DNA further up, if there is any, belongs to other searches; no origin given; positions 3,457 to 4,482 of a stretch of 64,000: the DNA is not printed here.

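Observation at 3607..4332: LytTR regulator with a pseudo-receiver domain in which Glu replaces the phospho-acceptor Asp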

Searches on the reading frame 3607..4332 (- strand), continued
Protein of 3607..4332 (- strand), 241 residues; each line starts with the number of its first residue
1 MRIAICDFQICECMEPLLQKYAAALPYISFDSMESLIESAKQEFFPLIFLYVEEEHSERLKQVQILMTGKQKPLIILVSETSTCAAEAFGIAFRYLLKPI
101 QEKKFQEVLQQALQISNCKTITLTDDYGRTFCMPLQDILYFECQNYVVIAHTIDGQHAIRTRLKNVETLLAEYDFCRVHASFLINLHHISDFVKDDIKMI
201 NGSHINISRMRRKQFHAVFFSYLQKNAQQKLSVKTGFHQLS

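Call 29: predict_structure(alignment_id=A2)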
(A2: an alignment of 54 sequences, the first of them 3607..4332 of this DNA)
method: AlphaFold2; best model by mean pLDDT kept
length: 241 residues; sequences in the alignment: 54
mean_pLDDT: 90.2   pTM: 0.64
mean pLDDT of the five models: 90.2, 89.2, 87.8, 87.7, 86.8
residues with pLDDT >= 90: 178; 70-90: 47; 50-70: 7; < 50: 9
segments of 3 or more residues with pLDDT < 50: 231-234, 236-240
pLDDT, mean of each block of 10 residues (from residue 1): 91 93 93 95 94 81 90 93 81 93 96 86 91 92 97 96 97 96 98 95 97 96 84 45 50
secondary structure, 60 per line:
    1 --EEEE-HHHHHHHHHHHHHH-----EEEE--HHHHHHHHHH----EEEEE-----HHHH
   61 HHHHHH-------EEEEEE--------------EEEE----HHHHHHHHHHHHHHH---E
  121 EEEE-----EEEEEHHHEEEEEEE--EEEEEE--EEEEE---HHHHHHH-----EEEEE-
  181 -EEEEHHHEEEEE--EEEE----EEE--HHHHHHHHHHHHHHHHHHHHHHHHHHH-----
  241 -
elements in order: E3-6 H8-21 E27-30 H33-42 E47-51 H57-66 E74-79 E94-97 H102-116 E120-124 E130-134 E138-144 E147-152 E155-159 H163-169 E175-179 E182-185 E189-193 E196-199 E204-206 H209-235
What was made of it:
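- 3607..4332 (-): Gene for the 241-aa regulator with a pseudo-receiver and a LytTR domain. AF2 model with pLDDT 90.2 in call 29.
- On Canonical two-component response regulator (CheY-like receiver): AF2 secondary structure (call 29).
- Checked: The AF2 model has pLDDT 90.2, with b1 3-6, b3 47-51, b4 74-79 and b5 94-97 (call 29).
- AF2 pLDDT is 90 with a (beta-alpha)5 layout (call 29). The model is confident (call 29).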

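Call 33: find_related_loci(query=A3, collection=genome_contigs, flank=10000)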
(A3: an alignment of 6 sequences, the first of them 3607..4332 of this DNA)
Query A3 (241 aa) in genome_contigs; peptide patterns used: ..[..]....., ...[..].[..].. (x = any residue, [..] = any of these).
152 stretches matched a pattern; 53 encode a relative of the query (tblastn E <= 1e-3); 53 distinct loci.
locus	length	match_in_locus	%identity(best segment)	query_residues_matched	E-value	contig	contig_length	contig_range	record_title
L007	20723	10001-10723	88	1-241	8e-144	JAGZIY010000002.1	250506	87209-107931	MAG: Butyricicoccus pullicaecorum isolate L3_128_245G1_dasL3_128_245G1_concoct_10 L3_128_245G1_scaffold_4, whole genome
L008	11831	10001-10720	86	1-240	5e-142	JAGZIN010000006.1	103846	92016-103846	MAG: Butyricicoccus pullicaecorum isolate L3_129_030G1_dasL3_129_030G1_concoct_19_sub L3_129_030G1_scaffold_130, whole g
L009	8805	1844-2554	30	1-227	1e-25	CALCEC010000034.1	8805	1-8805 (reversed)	MAG TPA_asm: uncultured Bacteroidales bacterium isolate SRR6425795_bin.109_CONCOCT_v1.1_MAG genome assembly, contig: ERZ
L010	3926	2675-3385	30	1-227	3e-25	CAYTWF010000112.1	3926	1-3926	MAG TPA_asm: uncultured Butyrivibrio sp. isolate SRP192927_co8_134 genome assembly, contig: NODE_26093_length_3926_cov_3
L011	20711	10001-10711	30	1-227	3e-25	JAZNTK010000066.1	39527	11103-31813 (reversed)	MAG: Lachnospiraceae bacterium isolate T1900044802_TS20190268.MAGScoT_cleanbin_000086 SGB_2729_k141_144882, whole genome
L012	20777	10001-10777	29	1-227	7e-23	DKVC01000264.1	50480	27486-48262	MAG TPA_asm: Lachnospiraceae bacterium UBA7188 UBA7188_contig_4133, whole genome shotgun sequence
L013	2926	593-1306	27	1-227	8e-22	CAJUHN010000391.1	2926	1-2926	MAG TPA_asm: uncultured Lachnospiraceae bacterium isolate MGBC136627 genome assembly, contig: MGBC136627.391, whole geno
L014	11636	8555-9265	27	1-227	1e-21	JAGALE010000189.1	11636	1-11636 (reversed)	MAG: Lachnospiraceae bacterium isolate RGIG8543 Water_deer_Cecum-3__c267521, whole genome shotgun sequence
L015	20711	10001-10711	27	1-227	1e-21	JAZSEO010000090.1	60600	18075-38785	MAG: Wujia sp. isolate T1900044589_TS20190055.MAGScoT_cleanbin_000008 SGB_620_k141_1889557, whole genome shotgun sequenc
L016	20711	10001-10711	27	1-227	1e-21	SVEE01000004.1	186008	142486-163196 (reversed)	MAG: Lachnospiraceae bacterium isolate SIG298 NODE_228_length_186008_cov_4.312275, whole genome shotgun sequence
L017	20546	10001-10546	30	61-237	7e-21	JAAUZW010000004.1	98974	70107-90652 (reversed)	MAG: Lachnospiraceae bacterium isolate Mgla_MAG_31-bin_7 c_000000011635, whole genome shotgun sequence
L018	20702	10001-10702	29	1-225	3e-19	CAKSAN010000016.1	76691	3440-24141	MAG: uncultured Acetatifactor sp. isolate REFINED_METABAT215_TOP10_CONTIGS_1500_ASSEMBLY_K77_MERGED__Hadza_MoBio_hadza-E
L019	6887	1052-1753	29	1-225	2e-18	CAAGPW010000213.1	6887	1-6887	MAG TPA_asm: Lachnospiraceae bacterium, isolate HGM12119, WGS project CAAGPW010000000 data, contig: SRS820611_2_k75_1763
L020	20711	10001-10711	28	1-227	1e-18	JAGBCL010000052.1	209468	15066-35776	MAG: Oscillospiraceae bacterium isolate RGIG8992 Water_deer_Rectum-3__c222659, whole genome shotgun sequence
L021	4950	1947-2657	26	1-225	2e-18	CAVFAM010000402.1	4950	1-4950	Bacteroidaceae bacterium isolate G02651-L1_cleanbin_000034 genome assembly, contig: Spades_G02651-L1_contig_9409, whole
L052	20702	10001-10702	25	1-225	1e-11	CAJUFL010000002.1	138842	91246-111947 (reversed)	MAG TPA_asm: uncultured Lachnospiraceae bacterium isolate MGBC129221 genome assembly, contig: MGBC129221.2, whole genome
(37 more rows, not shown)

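Call 34: fold_search(model_id=the predicted structure, library=pdb)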
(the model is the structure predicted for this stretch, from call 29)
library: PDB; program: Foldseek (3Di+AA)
matches with E <= 10: 1558; with E <= 0.001: 147
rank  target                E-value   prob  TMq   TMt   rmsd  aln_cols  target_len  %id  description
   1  4cbv_F                5.3e-13  1.00  0.42  0.41   9.1       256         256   16  X-ray structure of full-length ComE from Streptococcus pneumoniae. (released 2014-02-12)
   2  4cbv_D                1.6e-12  1.00  0.42  0.41   9.8       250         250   16  X-ray structure of full-length ComE from Streptococcus pneumoniae. (released 2014-02-12)
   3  4cbv_C                3.6e-11  1.00  0.41  0.40  11.7       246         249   15  X-ray structure of full-length ComE from Streptococcus pneumoniae. (released 2014-02-12)
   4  3d6w_B                8.5e-08  1.00  0.37  0.80   2.3       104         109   23  LytTr DNA-binding domain of putative methyl-accepting/DNA response regulator from Bacillus cereus. (released 2008-07-15)
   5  3d6w_A                1.0e-07  1.00  0.37  0.80   2.3       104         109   23  LytTr DNA-binding domain of putative methyl-accepting/DNA response regulator from Bacillus cereus. (released 2008-07-15)
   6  4xqn_A                3.3e-07  1.00  0.36  0.84   1.8        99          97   26  Crystal structure of AgrA LytTR domain in complex with promoters (released 2016-04-06)
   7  4xqj_A                3.8e-07  1.00  0.36  0.82   1.8        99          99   26  Crystal structure of AgrA LytTR domain in complex with promoters (released 2016-04-06)
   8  4xqj_D                4.5e-07  1.00  0.36  0.83   1.8        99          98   26  Crystal structure of AgrA LytTR domain in complex with promoters (released 2016-04-06)
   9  4g4k_A                4.8e-07  1.00  0.36  0.83   1.8       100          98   26  Structure of the Staphylococcus aureus AgrA LytTR Domain (released 2012-12-19)
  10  4g4k_B                5.8e-07  1.00  0.36  0.82   2.1       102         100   25  Structure of the Staphylococcus aureus AgrA LytTR Domain (released 2012-12-19)
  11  9fn5_A                1.6e-06  1.00  0.44  0.81   2.4       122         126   21  The REC domain (in the non-phosphorylated state) of XynC, a response regulator from G.proteiniphilus T-6 (released 2025-06-25)
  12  3bs1_A                1.6e-06  1.00  0.37  0.81   1.9       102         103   25  Structure of the Staphylococcus aureus AgrA LytTR Domain Bound to DNA Reveals a Beta Fold with a Novel Mode of Binding (released 2008-04-08)
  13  6swl_A                2.9e-06  1.00  0.43  0.75   2.5       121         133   21  The REC domain of XynC, a response regulator from Geobacillus stearothermophilus (released 2020-10-14)
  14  9fn5_B                7.4e-06  1.00  0.44  0.82   2.5       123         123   21  The REC domain (in the non-phosphorylated state) of XynC, a response regulator from G.proteiniphilus T-6 (released 2025-06-25)
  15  6swl_B                9.5e-06  1.00  0.43  0.75   2.6       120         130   21  The REC domain of XynC, a response regulator from Geobacillus stearothermophilus (released 2020-10-14)
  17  2qv0_A                2.0e-05  1.00  0.45  0.85   2.5       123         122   23  Crystal structure of the response regulatory domain of protein mrkE from Klebsiella pneumoniae (released 2007-08-28)
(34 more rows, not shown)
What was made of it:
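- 3607..4332 (-): Foldseek matches to ComE, AgrA and REC domains in call 34.
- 3682..3948 (-): LytTR DNA-binding domain, residues 129-217. AgrA LytTR structures match at TM 0.82-0.84 (call 34).
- On LytTR family DNA-binding regulators: The AF2 model matches AgrA LytTR structures at TM 0.82-0.84, rmsd 1.8 A, and 3d6w at TM 0.80 (calls 29, 34).
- On Canonical two-component response regulator (CheY-like receiver): REC domains match at TM 0.75-0.85 (call 34).
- Closest known: AgrA / ComE / BlpR-type LytTR response regulators. Same: Full-length ComE is the best structural match (call 34).
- Checked: Foldseek finds full-length ComE 4cbv at E 5e-13, the MrkE REC at TM 0.85 and the S. aureus LytR REC at TM 0.82 (call 34).
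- REC structures match at TM 0.8-0.85 (call 34).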

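Call 48: search_protein_representatives(protein=window:3607-4332:-)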
Query: 241 residues. Proteins with E-value up to 0.001 (for the whole library): 12936; up to 1e-10: 1027; up to 1e-30: 4. The best 150 are listed.
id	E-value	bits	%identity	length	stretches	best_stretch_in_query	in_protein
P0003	4.8e-115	399.4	78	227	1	1-227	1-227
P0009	5.9e-44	167.0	40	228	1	1-226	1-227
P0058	3.3e-38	148.2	94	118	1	1-78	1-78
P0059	2.4e-31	125.7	34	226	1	1-224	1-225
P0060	3.8e-28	115.3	32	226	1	1-224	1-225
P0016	6.3e-28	114.6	32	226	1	1-224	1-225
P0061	2.0e-27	112.9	32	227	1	1-224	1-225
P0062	7.8e-27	111.0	32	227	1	1-224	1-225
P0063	9.0e-27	110.8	30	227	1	1-225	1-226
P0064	2.2e-26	109.5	33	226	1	1-224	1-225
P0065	1.4e-25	106.8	33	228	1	1-223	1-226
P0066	1.5e-25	106.8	34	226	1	1-218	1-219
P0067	1.7e-25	106.6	41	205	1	1-149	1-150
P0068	1.9e-25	106.5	33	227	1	1-221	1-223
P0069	2.5e-25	106.1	30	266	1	1-216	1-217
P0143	1.9e-16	77.0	26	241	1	2-219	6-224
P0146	2.1e-16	76.9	28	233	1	1-226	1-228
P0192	3.1e-15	73.1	31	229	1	1-217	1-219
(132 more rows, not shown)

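Call 50: find_encoding_contigs(protein=P0192, flank=6000, max_places=3)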
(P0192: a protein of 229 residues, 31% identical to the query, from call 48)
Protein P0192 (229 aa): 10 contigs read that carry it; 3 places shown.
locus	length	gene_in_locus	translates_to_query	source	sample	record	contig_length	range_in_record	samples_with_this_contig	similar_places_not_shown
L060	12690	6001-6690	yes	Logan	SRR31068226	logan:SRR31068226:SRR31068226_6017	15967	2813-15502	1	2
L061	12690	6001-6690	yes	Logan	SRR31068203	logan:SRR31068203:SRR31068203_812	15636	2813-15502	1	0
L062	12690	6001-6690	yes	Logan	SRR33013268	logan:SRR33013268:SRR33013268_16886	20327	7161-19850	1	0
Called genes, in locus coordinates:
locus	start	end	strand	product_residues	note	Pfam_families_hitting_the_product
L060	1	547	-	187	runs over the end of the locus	PF13189:Cytidylate_kin2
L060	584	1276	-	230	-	PF04172:LrgB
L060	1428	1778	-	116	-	PF03788:LrgA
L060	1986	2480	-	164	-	PF00005:ABC_tran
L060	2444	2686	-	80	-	PF00005:ABC_tran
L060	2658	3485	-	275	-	-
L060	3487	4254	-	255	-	-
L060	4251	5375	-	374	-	-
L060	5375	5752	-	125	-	-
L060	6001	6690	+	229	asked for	PF04397:LytTR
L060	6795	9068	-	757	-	PF00990:GGDEF, PF00563:EAL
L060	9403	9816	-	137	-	PF02823:ATP-synt_DE_N, PF00401:ATP-synt_DE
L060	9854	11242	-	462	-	PF02874:ATP-synt_ab_N, PF00006:ATP-synt_ab, PF22919:ATP-synt_VA_C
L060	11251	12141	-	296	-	PF00231:ATP-synt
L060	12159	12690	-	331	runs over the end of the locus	?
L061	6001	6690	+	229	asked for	PF04397:LytTR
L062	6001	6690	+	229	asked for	PF04397:LytTR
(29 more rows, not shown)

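Call 51: find_encoding_contigs(protein=P0146, flank=6000, max_places=3)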
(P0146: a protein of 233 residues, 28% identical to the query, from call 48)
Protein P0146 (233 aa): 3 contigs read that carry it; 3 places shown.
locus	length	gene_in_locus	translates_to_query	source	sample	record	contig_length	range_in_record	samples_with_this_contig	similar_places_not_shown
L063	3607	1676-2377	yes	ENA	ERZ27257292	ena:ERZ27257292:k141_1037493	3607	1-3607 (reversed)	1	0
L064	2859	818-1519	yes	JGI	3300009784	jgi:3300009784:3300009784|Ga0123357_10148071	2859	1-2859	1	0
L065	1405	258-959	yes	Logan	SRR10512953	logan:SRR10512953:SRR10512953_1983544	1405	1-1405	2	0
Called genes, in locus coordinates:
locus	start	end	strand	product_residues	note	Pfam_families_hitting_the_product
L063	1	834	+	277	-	?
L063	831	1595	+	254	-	PF02463:SMC_N (faint), PF00005:ABC_tran, PF13304:AAA_21 (faint)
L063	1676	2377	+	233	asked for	PF04397:LytTR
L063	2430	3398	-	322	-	PF20529:DUF6744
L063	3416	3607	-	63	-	?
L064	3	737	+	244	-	?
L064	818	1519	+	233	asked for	PF04397:LytTR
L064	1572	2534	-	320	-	PF20529:DUF6744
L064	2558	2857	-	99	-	?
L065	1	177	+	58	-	?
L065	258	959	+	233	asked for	PF04397:LytTR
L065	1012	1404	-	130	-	?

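Call 52: find_encoding_contigs(protein=P0143, flank=6000, max_places=3)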
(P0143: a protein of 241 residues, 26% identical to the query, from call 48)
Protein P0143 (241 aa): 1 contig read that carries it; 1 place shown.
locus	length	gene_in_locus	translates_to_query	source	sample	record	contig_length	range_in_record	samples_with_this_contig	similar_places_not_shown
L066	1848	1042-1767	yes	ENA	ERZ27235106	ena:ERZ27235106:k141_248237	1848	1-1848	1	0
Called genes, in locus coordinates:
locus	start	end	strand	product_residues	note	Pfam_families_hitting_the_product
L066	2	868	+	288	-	?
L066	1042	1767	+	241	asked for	PF04397:LytTR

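Call 53: search_protein_families(library=pfam, proteins=[L066:2-868:+, L052:8168-8590:+, L052:8587-9843:+, L052:10001-10708:+, L052:10951-11754:+, L052:13442-14002:+, L052:13986-14801:+, L063:1-834:+, L004:1254-2093:+, L004:2083-3123:+], max_evalue=0.01)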
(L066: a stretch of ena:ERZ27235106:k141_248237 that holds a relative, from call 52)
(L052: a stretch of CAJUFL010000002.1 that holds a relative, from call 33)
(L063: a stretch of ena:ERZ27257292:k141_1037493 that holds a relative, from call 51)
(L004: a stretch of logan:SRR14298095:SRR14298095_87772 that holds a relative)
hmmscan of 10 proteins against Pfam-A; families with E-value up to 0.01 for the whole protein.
L066:2-868:+ (288 aa): 1 family
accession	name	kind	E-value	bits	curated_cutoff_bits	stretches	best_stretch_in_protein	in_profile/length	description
PF01547.30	SBP_bac_1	-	0.0023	18.4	26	0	160-203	266-305/307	Bacterial extracellular solute-binding protein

L052:8168-8590:+ (140 aa): 3 families
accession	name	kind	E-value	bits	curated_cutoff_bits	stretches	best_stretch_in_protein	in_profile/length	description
PF03965.22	Penicillinase_R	-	7.3e-24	84.8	22.6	1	16-132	2-114/115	Penicillinase repressor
PF02002.24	TFIIE_alpha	-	0.0001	22.5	22.9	1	20-80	16-72/105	TFIIE alpha subunit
PF01047.28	MarR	-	0.00041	20.6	24.6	1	16-77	2-58/59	MarR family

L052:8587-9843:+ (418 aa): 2 families
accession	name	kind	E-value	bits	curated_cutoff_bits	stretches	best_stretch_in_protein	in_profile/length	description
PF05569.17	Peptidase_M56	-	7.7e-27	94.7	31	1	95-252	100-276/296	BlaR1 peptidase M56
PF01435.24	Peptidase_M48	-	0.00021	21.6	20.3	1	140-186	33-81/186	Peptidase family M48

L052:10001-10708:+ (235 aa): 2 families
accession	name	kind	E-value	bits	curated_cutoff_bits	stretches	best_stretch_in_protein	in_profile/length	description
PF04397.21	LytTR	-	3.3e-19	69.4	22.6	1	142-227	6-96/98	LytTr DNA-binding domain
PF00072.30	Response_reg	-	3.8e-11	43.6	30.2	1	10-107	4-100/111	Response regulator receiver domain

L052:10951-11754:+ (267 aa): 0 families

L052:13442-14002:+ (186 aa): 1 family
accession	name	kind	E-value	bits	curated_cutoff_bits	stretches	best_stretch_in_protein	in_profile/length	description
PF00072.30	Response_reg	-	8.3e-16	58.6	30.2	1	15-128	1-110/111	Response regulator receiver domain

L052:13986-14801:+ (271 aa): 0 families

L063:1-834:+ (277 aa): 1 family
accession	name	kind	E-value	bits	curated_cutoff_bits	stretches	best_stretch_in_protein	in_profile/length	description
PF00528.27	BPD_transp_1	-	1.9e-16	60.8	26.4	1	2-266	15-174/184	Binding-protein-dependent transport system inner membrane component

L004:1254-2093:+ (279 aa): 0 families

L004:2083-3123:+ (346 aa): 0 families
